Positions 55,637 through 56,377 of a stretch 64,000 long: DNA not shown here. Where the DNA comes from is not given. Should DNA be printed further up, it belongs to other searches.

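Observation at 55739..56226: Four-helix-bundle (IVS-protein/Avd-like) cassette with heptamer-built inverted arms splits pheS from pheT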

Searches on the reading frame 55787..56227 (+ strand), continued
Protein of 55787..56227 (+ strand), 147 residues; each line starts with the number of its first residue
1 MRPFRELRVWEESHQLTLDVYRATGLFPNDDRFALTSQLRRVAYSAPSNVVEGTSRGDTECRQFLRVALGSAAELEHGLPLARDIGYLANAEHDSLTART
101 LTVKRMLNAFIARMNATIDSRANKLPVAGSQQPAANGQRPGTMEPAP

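Call 100: fold_search(model_id=the predicted structure, library=pdb)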
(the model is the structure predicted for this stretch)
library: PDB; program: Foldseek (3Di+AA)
matches with E <= 10: 676; with E <= 0.001: 10
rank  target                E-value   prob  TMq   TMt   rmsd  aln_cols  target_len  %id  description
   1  2gsc_B                2.0e-08  1.00  0.75  0.94   1.2       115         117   35  Crystal Structure of the Conserved Hypothetical Cytosolic Protein Xcc0516 from Xanthomonas campestris (released 2006-10-03)
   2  2gsc_E                5.5e-08  1.00  0.74  0.96   0.7       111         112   35  Crystal Structure of the Conserved Hypothetical Cytosolic Protein Xcc0516 from Xanthomonas campestris (released 2006-10-03)
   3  2gsc_D                1.7e-07  1.00  0.75  0.95   1.1       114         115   35  Crystal Structure of the Conserved Hypothetical Cytosolic Protein Xcc0516 from Xanthomonas campestris (released 2006-10-03)
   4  2gsc_A                2.0e-07  1.00  0.74  0.96   1.0       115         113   35  Crystal Structure of the Conserved Hypothetical Cytosolic Protein Xcc0516 from Xanthomonas campestris (released 2006-10-03)
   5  2gsc_C                3.0e-07  1.00  0.72  0.96   1.0       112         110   36  Crystal Structure of the Conserved Hypothetical Cytosolic Protein Xcc0516 from Xanthomonas campestris (released 2006-10-03)
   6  2rld_B                8.7e-05  1.00  0.66  0.86   1.9       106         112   20  CRYSTAL STRUCTURE OF A PROTEIN WITH UNKNOWN FUNCTION FROM S23 RIBOSOMAL PROTEIN FAMILY (BT_0352) FROM BACTEROIDES THET (released 2007-10-30)
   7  2rld_C                1.6e-04  1.00  0.65  0.82   1.9       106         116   20  CRYSTAL STRUCTURE OF A PROTEIN WITH UNKNOWN FUNCTION FROM S23 RIBOSOMAL PROTEIN FAMILY (BT_0352) FROM BACTEROIDES THET (released 2007-10-30)
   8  2rld_E                1.8e-04  1.00  0.66  0.88   1.8       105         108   20  CRYSTAL STRUCTURE OF A PROTEIN WITH UNKNOWN FUNCTION FROM S23 RIBOSOMAL PROTEIN FAMILY (BT_0352) FROM BACTEROIDES THET (released 2007-10-30)
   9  2rld_A                3.6e-04  1.00  0.63  0.81   2.1       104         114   20  CRYSTAL STRUCTURE OF A PROTEIN WITH UNKNOWN FUNCTION FROM S23 RIBOSOMAL PROTEIN FAMILY (BT_0352) FROM BACTEROIDES THET (released 2007-10-30)
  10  2rld_D                9.8e-04  1.00  0.64  0.86   2.0       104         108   19  CRYSTAL STRUCTURE OF A PROTEIN WITH UNKNOWN FUNCTION FROM S23 RIBOSOMAL PROTEIN FAMILY (BT_0352) FROM BACTEROIDES THET (released 2007-10-30)
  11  4dwl_D                7.7e-03  1.00  0.62  0.83   2.2       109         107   17  Avd molecule from Bordetella bacteriophage DGR (released 2013-02-27)
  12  8ub7_B                1.2e-02  1.00  0.65  0.77   2.4       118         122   17  Diversity-generating retroelement (DGR) ribonucleoprotein reverse transcriptase - Active state (N-occupied) (released 2024-10-23)
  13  4dwl_C                2.1e-02  1.00  0.65  0.84   1.8       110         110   14  Avd molecule from Bordetella bacteriophage DGR (released 2013-02-27)
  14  8ube_D                2.2e-02  1.00  0.63  0.82   2.3       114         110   17  Diversity-generating retroelement (DGR) ribonucleoprotein reverse transcriptase - Resting State 1a (released 2024-10-23)
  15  4dwl_B                2.2e-02  1.00  0.62  0.80   2.4       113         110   16  Avd molecule from Bordetella bacteriophage DGR (released 2013-02-27)
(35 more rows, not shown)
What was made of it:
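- On PF05635 / TIGR02436 four-helix-bundle ('23S rRNA intervening sequence protein') family: Foldseek 2GSC TM 0.94-0.96 and 2RLD TM 0.81-0.88 (call 100).
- Closest known: Avd, the accessory protein of diversity-generating retroelements. Same: The same four-helix-bundle fold (Foldseek TM 0.80-0.84, call 100).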
